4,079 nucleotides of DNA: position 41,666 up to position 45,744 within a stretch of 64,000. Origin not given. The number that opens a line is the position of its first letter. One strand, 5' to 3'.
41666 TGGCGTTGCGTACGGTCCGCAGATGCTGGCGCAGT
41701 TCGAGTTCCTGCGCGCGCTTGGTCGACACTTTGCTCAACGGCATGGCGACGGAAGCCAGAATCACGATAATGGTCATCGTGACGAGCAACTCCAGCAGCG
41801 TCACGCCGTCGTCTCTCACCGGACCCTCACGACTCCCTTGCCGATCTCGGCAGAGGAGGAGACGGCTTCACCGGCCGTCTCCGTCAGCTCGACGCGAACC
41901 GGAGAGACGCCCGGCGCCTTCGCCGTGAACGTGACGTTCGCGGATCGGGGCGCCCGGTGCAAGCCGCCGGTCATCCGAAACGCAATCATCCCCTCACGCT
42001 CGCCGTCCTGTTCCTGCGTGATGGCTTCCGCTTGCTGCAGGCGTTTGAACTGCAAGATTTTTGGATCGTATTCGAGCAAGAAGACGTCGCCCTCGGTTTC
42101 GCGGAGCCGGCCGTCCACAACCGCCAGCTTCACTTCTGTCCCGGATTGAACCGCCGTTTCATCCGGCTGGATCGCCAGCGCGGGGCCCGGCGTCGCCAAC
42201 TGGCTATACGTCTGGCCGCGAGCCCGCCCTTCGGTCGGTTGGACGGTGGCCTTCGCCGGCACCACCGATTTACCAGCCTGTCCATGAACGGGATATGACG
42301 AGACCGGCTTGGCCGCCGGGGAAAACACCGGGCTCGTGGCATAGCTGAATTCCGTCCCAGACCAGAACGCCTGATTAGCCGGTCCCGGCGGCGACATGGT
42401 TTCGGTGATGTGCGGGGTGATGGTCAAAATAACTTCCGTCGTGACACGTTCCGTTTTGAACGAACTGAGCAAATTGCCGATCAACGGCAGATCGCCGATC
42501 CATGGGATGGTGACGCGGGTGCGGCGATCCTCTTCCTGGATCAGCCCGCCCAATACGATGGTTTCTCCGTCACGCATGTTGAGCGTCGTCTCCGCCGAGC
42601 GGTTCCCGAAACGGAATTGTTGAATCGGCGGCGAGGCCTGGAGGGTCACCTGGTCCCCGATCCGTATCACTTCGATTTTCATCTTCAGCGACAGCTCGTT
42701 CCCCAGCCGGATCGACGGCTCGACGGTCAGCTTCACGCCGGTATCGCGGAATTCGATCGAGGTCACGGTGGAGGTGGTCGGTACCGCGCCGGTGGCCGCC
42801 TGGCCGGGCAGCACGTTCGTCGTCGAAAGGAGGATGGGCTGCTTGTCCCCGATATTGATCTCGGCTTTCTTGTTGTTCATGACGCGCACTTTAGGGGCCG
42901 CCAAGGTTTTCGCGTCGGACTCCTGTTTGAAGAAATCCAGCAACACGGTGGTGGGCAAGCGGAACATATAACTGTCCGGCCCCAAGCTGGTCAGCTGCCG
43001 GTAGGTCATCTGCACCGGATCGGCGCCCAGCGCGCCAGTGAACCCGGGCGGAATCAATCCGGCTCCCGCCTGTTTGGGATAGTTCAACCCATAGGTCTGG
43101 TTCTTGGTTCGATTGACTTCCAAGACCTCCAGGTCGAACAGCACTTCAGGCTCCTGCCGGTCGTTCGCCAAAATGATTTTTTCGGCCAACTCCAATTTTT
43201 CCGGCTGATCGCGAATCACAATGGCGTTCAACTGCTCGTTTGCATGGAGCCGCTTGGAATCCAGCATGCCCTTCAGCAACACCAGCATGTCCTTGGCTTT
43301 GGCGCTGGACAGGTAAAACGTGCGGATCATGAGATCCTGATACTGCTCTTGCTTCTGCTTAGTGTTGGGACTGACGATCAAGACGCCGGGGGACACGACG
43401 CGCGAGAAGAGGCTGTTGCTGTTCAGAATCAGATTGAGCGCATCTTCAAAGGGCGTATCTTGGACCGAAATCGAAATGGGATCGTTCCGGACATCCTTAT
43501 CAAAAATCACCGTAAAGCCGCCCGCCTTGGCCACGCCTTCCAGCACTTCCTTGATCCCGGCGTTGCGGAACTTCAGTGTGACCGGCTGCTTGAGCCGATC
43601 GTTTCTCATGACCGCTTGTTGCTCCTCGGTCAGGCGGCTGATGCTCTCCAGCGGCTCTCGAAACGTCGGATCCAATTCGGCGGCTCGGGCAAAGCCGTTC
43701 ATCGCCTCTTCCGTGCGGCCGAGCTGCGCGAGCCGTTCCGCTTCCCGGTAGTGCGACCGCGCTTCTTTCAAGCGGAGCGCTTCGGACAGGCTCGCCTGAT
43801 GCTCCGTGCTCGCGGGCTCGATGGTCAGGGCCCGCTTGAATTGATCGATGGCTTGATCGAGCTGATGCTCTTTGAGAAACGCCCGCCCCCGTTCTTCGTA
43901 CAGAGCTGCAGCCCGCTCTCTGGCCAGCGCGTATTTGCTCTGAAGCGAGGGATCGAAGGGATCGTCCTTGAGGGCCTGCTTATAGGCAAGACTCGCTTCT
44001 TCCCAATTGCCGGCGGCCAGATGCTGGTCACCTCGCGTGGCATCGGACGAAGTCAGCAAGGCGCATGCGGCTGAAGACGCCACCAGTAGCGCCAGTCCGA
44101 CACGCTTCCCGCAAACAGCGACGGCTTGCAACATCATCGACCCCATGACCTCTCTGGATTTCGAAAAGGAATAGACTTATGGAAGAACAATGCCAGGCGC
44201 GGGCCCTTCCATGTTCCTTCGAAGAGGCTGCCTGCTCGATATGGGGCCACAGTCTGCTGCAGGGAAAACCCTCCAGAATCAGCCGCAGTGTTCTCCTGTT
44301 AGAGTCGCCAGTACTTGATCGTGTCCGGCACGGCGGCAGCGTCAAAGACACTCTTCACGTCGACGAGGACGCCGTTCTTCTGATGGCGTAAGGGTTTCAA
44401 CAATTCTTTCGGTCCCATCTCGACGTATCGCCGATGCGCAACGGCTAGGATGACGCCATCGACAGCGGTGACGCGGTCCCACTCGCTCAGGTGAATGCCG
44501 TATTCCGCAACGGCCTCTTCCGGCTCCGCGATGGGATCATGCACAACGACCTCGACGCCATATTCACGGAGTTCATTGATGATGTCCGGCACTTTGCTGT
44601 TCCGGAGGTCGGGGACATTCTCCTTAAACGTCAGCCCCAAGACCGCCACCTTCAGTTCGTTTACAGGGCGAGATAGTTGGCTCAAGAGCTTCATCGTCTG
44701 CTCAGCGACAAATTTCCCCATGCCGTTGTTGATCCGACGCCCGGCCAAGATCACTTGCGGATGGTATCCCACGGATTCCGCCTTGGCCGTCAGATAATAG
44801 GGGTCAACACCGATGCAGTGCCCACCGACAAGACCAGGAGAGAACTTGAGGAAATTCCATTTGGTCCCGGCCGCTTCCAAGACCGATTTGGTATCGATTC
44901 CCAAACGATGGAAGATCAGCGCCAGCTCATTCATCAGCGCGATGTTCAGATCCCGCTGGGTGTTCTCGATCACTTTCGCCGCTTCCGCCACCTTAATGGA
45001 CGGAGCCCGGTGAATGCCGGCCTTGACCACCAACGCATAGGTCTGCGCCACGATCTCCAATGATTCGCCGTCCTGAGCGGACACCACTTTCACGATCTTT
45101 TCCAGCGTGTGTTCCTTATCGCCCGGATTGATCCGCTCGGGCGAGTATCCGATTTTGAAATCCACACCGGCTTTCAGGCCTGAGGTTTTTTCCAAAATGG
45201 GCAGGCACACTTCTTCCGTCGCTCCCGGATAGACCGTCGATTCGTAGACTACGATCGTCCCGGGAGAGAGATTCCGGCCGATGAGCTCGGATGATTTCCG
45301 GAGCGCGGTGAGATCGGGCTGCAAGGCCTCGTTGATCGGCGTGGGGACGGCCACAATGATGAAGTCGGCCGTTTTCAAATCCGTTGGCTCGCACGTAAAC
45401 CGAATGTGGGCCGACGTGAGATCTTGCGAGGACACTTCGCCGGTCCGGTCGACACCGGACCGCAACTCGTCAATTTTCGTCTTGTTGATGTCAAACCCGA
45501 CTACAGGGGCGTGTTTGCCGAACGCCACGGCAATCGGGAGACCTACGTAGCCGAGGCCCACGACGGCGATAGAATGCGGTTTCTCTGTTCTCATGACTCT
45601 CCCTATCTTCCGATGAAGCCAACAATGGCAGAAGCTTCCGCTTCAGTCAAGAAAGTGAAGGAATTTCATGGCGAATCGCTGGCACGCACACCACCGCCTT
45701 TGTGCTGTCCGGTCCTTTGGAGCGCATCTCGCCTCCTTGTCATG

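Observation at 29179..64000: Candidate undescribed system: a secretin/type-IV-filament machine physically merged with glycan synthesis and glycan-binding proteins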

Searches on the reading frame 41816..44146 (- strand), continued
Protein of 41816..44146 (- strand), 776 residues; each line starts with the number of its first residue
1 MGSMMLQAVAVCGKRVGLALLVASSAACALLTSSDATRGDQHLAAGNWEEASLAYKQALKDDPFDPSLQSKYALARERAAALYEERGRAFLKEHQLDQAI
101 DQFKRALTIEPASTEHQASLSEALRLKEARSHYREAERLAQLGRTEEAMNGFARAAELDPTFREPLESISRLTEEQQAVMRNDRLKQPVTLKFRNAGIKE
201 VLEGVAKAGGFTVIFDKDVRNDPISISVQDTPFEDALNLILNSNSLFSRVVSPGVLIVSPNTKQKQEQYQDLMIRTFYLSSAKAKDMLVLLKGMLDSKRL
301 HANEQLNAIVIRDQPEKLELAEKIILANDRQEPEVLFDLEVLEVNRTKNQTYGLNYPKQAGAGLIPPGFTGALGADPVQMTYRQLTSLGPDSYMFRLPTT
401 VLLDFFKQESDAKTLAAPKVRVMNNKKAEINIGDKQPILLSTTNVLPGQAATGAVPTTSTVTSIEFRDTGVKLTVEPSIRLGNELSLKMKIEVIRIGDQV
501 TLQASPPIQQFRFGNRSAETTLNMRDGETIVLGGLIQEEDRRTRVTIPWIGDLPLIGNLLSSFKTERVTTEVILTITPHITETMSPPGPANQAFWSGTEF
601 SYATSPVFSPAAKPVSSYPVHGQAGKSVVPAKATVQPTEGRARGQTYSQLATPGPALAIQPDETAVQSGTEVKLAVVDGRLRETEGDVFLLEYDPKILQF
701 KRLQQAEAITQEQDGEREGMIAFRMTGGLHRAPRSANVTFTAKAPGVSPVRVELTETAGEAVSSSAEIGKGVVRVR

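Call 92: search_protein_families(library=ncbifam, proteins=[L004:1568-3343:+, L017:3142-4479:+, L027:1376-2866:-, L027:3134-4699:+, L069:2003-3436:+, L069:4745-6292:-, L069:6447-7688:+, L072:2595-3935:-, L078:3502-4530:-, L043:4585-5211:+], max_evalue=1e-8)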
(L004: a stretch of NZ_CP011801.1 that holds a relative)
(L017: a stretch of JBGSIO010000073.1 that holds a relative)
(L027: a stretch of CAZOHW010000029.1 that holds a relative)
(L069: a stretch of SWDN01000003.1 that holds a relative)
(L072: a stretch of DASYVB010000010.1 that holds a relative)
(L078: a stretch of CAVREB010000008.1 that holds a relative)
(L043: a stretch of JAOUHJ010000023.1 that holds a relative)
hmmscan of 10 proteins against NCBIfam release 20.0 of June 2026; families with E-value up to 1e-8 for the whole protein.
L004:1568-3343:+ (591 aa): 0 families

L017:3142-4479:+ (445 aa): 1 family
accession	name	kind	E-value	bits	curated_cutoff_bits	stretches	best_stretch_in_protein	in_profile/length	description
NF033539.1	transpos_IS1380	equivalog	1.1e-41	142.9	180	1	20-272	159-416/419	IS1380 family transposase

L027:1376-2866:- (496 aa): 2 families
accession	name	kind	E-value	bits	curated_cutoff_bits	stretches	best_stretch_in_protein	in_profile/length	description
NF038240.1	fibro_bind_EfbA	exception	1.3e-60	205.7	1025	2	189-490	271-566/567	fibronectin-binding protein EfbA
NF041120.1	RqcH_arch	equivalog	1.3e-37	129.9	400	2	21-178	4-165/645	ribosome rescue protein RqcH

L027:3134-4699:+ (521 aa): 1 family
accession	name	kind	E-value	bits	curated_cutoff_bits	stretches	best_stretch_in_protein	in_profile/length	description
TIGR04267.2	mod_HExxH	domain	6.8e-19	68.5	40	1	288-415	2-134/177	aKG-HExxH-type peptide beta-hydroxylase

L069:2003-3436:+ (477 aa): 15 families
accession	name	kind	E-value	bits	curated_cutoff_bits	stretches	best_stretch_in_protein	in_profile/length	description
NF001750.0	PRK00476.1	equivalog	4.4e-193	642.8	443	2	12-431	3-424/590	aspartate--tRNA ligase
TIGR00459.1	aspS_bact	equivalog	2.4e-174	580.9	373.85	2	14-431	3-422/586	aspartate--tRNA ligase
NF009460.0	PRK12820.1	equivalog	3.7e-147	491.5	1379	2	17-430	25-454/723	bifunctional aspartyl-tRNA synthetase/aspartyl/glutamyl-tRNA amidotransferase subunit C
NF003483.0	PRK05159.1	equivalog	1.2e-53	182.6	353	1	13-273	3-257/438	aspartate--tRNA(Asn) ligase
TIGR00458.1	aspS_nondisc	equivalog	1.2e-51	176.1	368.4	1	20-274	5-253/428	aspartate--tRNA(Asn) ligase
NF003037.0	PRK03932.1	equivalog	2.6e-36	125.5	414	1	22-272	11-260/451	asparagine--tRNA ligase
NF001756.1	PRK00484.1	subfamily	1.9e-34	119.2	468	1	23-295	47-321/488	lysine--tRNA ligase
TIGR00457.1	asnS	equivalog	3.8e-33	115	342.6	1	23-272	12-262/455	asparagine--tRNA ligase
NF002821.0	PRK02983.1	equivalog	1.8e-32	112.3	742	1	14-275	646-900/1102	bifunctional lysylphosphatidylglycerol synthetase/lysine--tRNA ligase LysX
TIGR00499.1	lysS_bact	equivalog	1e-30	106.9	427.6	1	19-273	45-292/496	lysine--tRNA ligase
NF009101.0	PRK12445.1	subfamily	1.7e-18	66.4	1026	1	101-296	132-321/505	lysine--tRNA ligase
NF005052.0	PRK06462.1-1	equivalog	3.3e-16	59.3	368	1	130-273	28-172/353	asparagine synthetase A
TIGR00462.1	genX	equivalog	9.4e-16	58.1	286.9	1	155-300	3-147/304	EF-P lysine aminoacylase EpmA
NF005054.0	PRK06462.1-4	equivalog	6.1e-12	45.2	309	1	138-299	10-193/318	asparagine synthetase A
NF006828.0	PRK09350.1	equivalog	1.7e-10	40.7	264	1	153-294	16-155/325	elongation factor P--(R)-beta-lysine ligase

L069:4745-6292:- (515 aa): 13 families
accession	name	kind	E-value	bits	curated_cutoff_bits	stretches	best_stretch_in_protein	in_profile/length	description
NF006902.0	PRK09393.1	equivalog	1.5e-96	323.4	425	2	27-345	4-317/327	transcriptional regulator FtrA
NF052371.1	TransRegGbdRPseu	equivalog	2.2e-56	191.5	480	2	31-346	14-323/365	choline metabolism transcriptional regulator GbdR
TIGR01383.1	not_thiJ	equivalog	3.2e-27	95.4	131.25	2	78-220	37-178/180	DJ-1 family glyoxalase III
NF010028.0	PRK13503.1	equivalog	3.6e-15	56.1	288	1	218-345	142-268/278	HTH-type transcriptional activator RhaS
TIGR01382.1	PfpI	subfamily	1.8e-12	47.1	139.05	0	94-162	52-121/169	DJ-1/PfpI/YhbO family deglycase/protease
NF047788.1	TransRegPocR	equivalog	3.1e-10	39.8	500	1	155-345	116-286/296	transcriptional regulator PocR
NF040823.1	deglyc_PfpI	equivalog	3.3e-10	40.1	330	0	370-460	61-149/166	deglycase PfpI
NF047455.1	TF_Staph_AryK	equivalog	5.7e-10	38.1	850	1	238-345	147-254/759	transcriptional regulator AryK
NF007860.0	PRK10572.1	equivalog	7.6e-10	38.1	208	1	240-345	175-280/292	arabinose operon transcriptional regulator AraC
NF040475.1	chlor_reg_RclR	equivalog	8.9e-10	38.3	400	1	248-345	177-274/284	reactive chlorine-specific transcriptional regulator RclR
NF041686.2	ant_diox_reg_AndR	equivalog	1.7e-09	37.8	350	1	214-345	182-316/321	anthranilate 1,2-dioxygenase regulatory protein AndR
NF010025.2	PRK13500.1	equivalog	2.3e-09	37.2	525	1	219-344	151-272/282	HTH-type transcriptional activator RhaR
NF010026.0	PRK13501.1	equivalog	7.3e-09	35.2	363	0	222-345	154-273/290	HTH-type transcriptional activator RhaR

L069:6447-7688:+ (413 aa): 142 families (the best 25 are shown)
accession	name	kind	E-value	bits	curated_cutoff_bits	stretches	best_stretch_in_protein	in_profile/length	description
NF001236.0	PRK00203.1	equivalog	4e-69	231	160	1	2-146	2-146/151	ribonuclease HI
NF008186.0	PRK10938.1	equivalog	3.1e-43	148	459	2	163-340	256-433/490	molybdate ABC transporter ATP-binding protein ModF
NF010068.0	PRK13548.1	equivalog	4.8e-29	101.2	261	1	167-358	5-193/261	heme ABC transporter ATP-binding protein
TIGR03873.1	F420-0_ABC_ATP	hypoth_equivalog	2.8e-26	92.3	372.4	1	168-357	2-186/256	putative F420-0 ABC transporter ATP-binding protein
NF006433.0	PRK08719.1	subfamily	2.2e-25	89.2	170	1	41-139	47-143/147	ribonuclease H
TIGR02315.1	ABC_phnC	equivalog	8.3e-24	84.3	266.1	1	174-356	9-193/243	phosphonate ABC transporter ATP-binding protein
NF007082.0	PRK09536.1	equivalog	2.7e-23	82.7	537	1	166-360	2-191/402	corrinoid ABC transporter ATPase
NF040873.1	AztA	equivalog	3.1e-23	82.3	220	1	180-358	5-169/191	zinc ABC transporter ATP-binding protein AztA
TIGR01188.1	drrA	subfamily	3.9e-23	82.2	312.45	1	179-358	5-174/302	daunorubicin resistance ABC transporter, ATP-binding protein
TIGR03864.1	PQQ_ABC_ATP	hypoth_equivalog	9.8e-23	80.8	302.25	1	170-357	4-181/236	ABC transporter, ATP-binding subunit, PQQ-dependent alcohol dehydrogenase system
NF000355.4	ribo_prot_ABC_F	equivalog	1.1e-22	80.7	380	1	168-343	3-152/499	ribosomal protection-like ABC-F family protein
NF053840.1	MnTportMntADein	equivalog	5.1e-22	78.6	400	1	168-360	2-185/240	manganese ABC transporter ATP-binding protein MntA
TIGR01189.1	ccmA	equivalog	1.6e-21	76.9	131.6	1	169-358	2-177/198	heme ABC exporter ATP-binding protein CcmA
NF010060.0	PRK13537.1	equivalog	1e-20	73.9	521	1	163-360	11-198/314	nodulation factor ABC transporter ATP-binding protein NodI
NF005116.0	PRK06548.1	equivalog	1.2e-20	74.1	280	1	7-140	8-139/161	ribonuclease H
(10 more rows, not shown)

L072:2595-3935:- (446 aa): 2 families
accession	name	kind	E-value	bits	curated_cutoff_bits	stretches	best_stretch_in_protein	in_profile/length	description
TIGR00932.1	2a37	subfamily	1.8e-33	116.3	238.3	1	23-314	3-275/275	monovalent cation:proton antiporter-2 (CPA2) family protein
NF045626.1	FeTrans_MagA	equivalog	9.3e-10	38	700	1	16-326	10-296/386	iron transporter MagA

L078:3502-4530:- (342 aa): 0 families

L043:4585-5211:+ (208 aa): 0 families

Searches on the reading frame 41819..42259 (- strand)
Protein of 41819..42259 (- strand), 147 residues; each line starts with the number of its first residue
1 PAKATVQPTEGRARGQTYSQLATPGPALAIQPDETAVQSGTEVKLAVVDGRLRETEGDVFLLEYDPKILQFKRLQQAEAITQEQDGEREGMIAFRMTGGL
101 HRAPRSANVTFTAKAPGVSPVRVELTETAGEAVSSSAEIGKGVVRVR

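Call 43: predict_structure(alignment_id=A2)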
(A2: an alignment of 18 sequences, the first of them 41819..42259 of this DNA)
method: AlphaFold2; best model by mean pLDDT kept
length: 147 residues; sequences in the alignment: 18
mean_pLDDT: 74.3   pTM: 0.66
mean pLDDT of the five models: 74.3, 72.0, 71.0, 69.1, 64.6
residues with pLDDT >= 90: 49; 70-90: 40; 50-70: 31; < 50: 27
segments of 3 or more residues with pLDDT < 50: 1-16, 83-86, 129-134
pLDDT, mean of each block of 10 residues (from residue 1): 41 46 69 69 89 77 94 91 59 82 82 93 76 61 89
secondary structure, 60 per line:
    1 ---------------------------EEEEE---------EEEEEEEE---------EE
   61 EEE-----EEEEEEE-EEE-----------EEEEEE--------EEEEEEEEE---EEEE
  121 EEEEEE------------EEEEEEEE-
elements in order: E28-32 E42-49 E59-63 E69-75 E77-79 E91-96 E105-113 E117-126 E139-146

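Call 47: fold_search(model_id=the predicted structure, library=pdb)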
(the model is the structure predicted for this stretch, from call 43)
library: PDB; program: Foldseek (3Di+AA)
matches with E <= 10: 1465; with E <= 0.001: 8
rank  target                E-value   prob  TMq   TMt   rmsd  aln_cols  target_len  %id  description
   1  5lxv_A                3.3e-04  1.00  0.49  0.43   8.1       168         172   11  Crystal structure of Ruminococcus flavefaciens scaffoldin C cohesin in complex with a dockerin from an uncharacterized (released 2016-10-19)
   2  5lxv_C                3.8e-04  1.00  0.49  0.42   8.1       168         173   11  Crystal structure of Ruminococcus flavefaciens scaffoldin C cohesin in complex with a dockerin from an uncharacterized (released 2016-10-19)
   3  5nrm_A                5.0e-04  1.00  0.45  0.47   4.6       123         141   17  Crystal structure of the sixth cohesin from Acetivibrio cellulolyticus' scaffoldin B in complex with Cel5 dockerin S51 (released 2018-01-31)
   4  2vo8                  6.1e-04  1.00  0.47  0.50   5.6       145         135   11  Cohesin module from Clostridium perfringens ATCC13124 family 33 glycoside hydrolase. (released 2008-09-02)
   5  5nrk_A                7.2e-04  1.00  0.44  0.45   5.2       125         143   16  Crystal structure of the sixth cohesin from Acetivibrio cellulolyticus' scaffoldin B in complex with Cel5 dockerin S15 (released 2018-01-31)
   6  1anu                  8.0e-04  1.00  0.45  0.47   6.4       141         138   16  COHESIN-2 DOMAIN OF THE CELLULOSOME FROM CLOSTRIDIUM THERMOCELLUM (released 1997-07-23)
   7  2jh2_C                8.9e-04  1.00  0.52  0.57   5.5       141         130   17  X-ray crystal structure of a cohesin-like module from Clostridium perfringens (released 2007-11-06)
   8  4ums                  8.9e-04  1.00  0.47  0.45   6.9       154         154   16  The crystal structure of the seventh ScaB type I cohesin from Pseudobacteroides cellulosolvens (released 2015-05-06)
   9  4uyp_A                1.5e-03  1.00  0.46  0.46   5.9       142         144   11  High resolution structure of the third cohesin ScaC in complex with the ScaB dockerin with a mutation in the N-termina (released 2015-04-15)
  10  1ohz_A                1.6e-03  1.00  0.43  0.44   4.5       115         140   17  Cohesin-Dockerin complex from the cellulosome of Clostridium thermocellum (released 2003-11-20)
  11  2jh2_A                1.7e-03  1.00  0.49  0.53   5.3       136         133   16  X-ray crystal structure of a cohesin-like module from Clostridium perfringens (released 2007-11-06)
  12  2jh2_B                1.9e-03  1.00  0.49  0.53   5.4       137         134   15  X-ray crystal structure of a cohesin-like module from Clostridium perfringens (released 2007-11-06)
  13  4u3s_A                1.9e-03  1.00  0.46  0.41   7.4       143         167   15  Crystal structure of Coh3ScaB-XDoc_M1ScaA complex: A N-terminal interface mutant of type II Cohesin-X-Dockerin complex (released 2015-07-29)
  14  4uyq_A                1.9e-03  1.00  0.44  0.45   5.5       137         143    9  High resolution structure of the third cohesin ScaC in complex with the ScaB dockerin with a mutation in the C-termina (released 2015-04-15)
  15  2ccl_A                2.0e-03  1.00  0.43  0.43   6.1       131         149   18  THE S45A, T46A MUTANT OF THE TYPE I COHESIN-DOCKERIN COMPLEX FROM THE CELLULOSOME OF CLOSTRIDIUM THERMOCELLUM (released 2007-02-13)
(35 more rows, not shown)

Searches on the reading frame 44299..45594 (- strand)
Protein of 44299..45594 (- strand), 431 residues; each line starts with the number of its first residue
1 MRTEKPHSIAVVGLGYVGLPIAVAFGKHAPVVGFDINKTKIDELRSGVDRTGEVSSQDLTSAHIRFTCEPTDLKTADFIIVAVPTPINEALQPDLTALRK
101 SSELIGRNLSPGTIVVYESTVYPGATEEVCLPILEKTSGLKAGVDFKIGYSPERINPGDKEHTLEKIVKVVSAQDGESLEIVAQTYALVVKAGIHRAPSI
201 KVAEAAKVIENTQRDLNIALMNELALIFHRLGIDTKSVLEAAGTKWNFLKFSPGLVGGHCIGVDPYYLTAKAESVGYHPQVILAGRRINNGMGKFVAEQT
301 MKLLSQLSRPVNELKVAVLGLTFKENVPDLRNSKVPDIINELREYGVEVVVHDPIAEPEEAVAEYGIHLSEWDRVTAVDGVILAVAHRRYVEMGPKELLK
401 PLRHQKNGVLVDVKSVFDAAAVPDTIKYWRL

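Call 4: search_protein_families(library=pfam, proteins=[window:44299-45594:-])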
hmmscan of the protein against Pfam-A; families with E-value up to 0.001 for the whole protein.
window:44299-45594:- (431 aa): 4 families
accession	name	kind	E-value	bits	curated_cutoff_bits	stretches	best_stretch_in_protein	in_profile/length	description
PF03721.20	UDPG_MGDP_dh_N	-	3.6e-33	115.1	27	1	8-177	2-178/187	UDP-glucose/GDP-mannose dehydrogenase family, NAD binding domain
PF00984.24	UDPG_MGDP_dh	-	4.6e-25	88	25.4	1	202-290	2-93/94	UDP-glucose/GDP-mannose dehydrogenase family, central domain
PF03720.21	UDPG_MGDP_dh_C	-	1.3e-22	80.6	30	1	317-418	1-102/103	UDP-glucose/GDP-mannose dehydrogenase family, UDP binding domain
PF03446.21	NAD_binding_2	-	6.1e-05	23.5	21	0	8-130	1-104/161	NAD binding domain of 6-phosphogluconate dehydrogenase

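Call 32: search_protein_families(library=ncbifam, proteins=[window:44299-45594:-], max_evalue=0.01)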
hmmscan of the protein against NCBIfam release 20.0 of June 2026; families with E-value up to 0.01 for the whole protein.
window:44299-45594:- (431 aa): 8 families
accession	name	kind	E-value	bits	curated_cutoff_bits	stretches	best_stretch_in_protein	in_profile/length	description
NF011729.0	PRK15182.1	equivalog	9.8e-141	469.4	592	1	8-419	8-418/425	Vi polysaccharide biosynthesis UDP-N-acetylglucosamine C-6 dehydrogenase TviB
TIGR03026.1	NDP-sugDHase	subfamily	5.2e-115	384.5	189.8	1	8-403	2-403/413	nucleotide sugar dehydrogenase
NF040825.1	UDPMaNacDH_Arch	equivalog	4.5e-63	213.5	750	1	8-418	2-402/418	UDP-N-acetyl-D-mannosamine dehydrogenase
NF008286.0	PRK11064.1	equivalog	9.6e-55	185.8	459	1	8-409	5-418/420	UDP-N-acetyl-D-mannosamine dehydrogenase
NF041297.1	UDPGDh_AglM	equivalog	3.2e-43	148.2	670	1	8-359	2-362/429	UDP-glucose 6-dehydrogenase AglM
NF047673.2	TeichurnBiosyTuaD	equivalog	5.1e-37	128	700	1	8-421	3-418/439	UDP-glucose 6-dehydrogenase TuaD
NF011631.0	PRK15057.1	equivalog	1.6e-12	47.2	757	1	9-358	3-341/388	UDP-glucose 6-dehydrogenase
NF043037.1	ThreonDh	equivalog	0.0088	15.5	350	0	7-48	3-45/297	L-threonate dehydrogenase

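Call 91: search_solved_structures(query=window:44299-45594:-, max_evalue=1e-20)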
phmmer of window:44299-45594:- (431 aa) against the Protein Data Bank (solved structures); distinct sequences matched with E-value up to 1e-20: 10.
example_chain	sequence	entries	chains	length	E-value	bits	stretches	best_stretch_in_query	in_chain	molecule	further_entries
4r16_A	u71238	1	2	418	9.9e-53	182.8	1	9-414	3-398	418aa long hypothetical UDP-N-acetyl-D-mannosaminuronic acid dehydrogenase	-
3ojl_A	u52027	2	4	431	3.5e-49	171.1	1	8-358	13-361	Cap5O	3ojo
3g79_A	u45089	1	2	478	3.1e-43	151.5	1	8-418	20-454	NDP-N-acetyl-D-galactosaminuronic acid dehydrogenase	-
4xr9_A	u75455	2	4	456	5.8e-41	144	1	5-393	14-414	CalS8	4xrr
3vtf_A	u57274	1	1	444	7.4e-33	117.3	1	7-391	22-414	UDP-glucose 6-dehydrogenase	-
3gg2_A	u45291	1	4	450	2.6e-28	102.3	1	8-363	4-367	Sugar dehydrogenase, UDP-glucose/GDP-mannose dehydrogenase family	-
1mfz_A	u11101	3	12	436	4.1e-23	85.2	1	9-354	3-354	GDP-mannose 6-dehydrogenase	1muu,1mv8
2y0e_A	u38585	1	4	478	3.7e-22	82.1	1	8-379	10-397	UDP-GLUCOSE DEHYDROGENASE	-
2y0c_A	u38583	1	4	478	6.4e-21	78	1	8-379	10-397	UDP-GLUCOSE DEHYDROGENASE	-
2y0d_A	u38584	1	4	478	6.4e-21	78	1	8-379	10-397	UDP-GLUCOSE DEHYDROGENASE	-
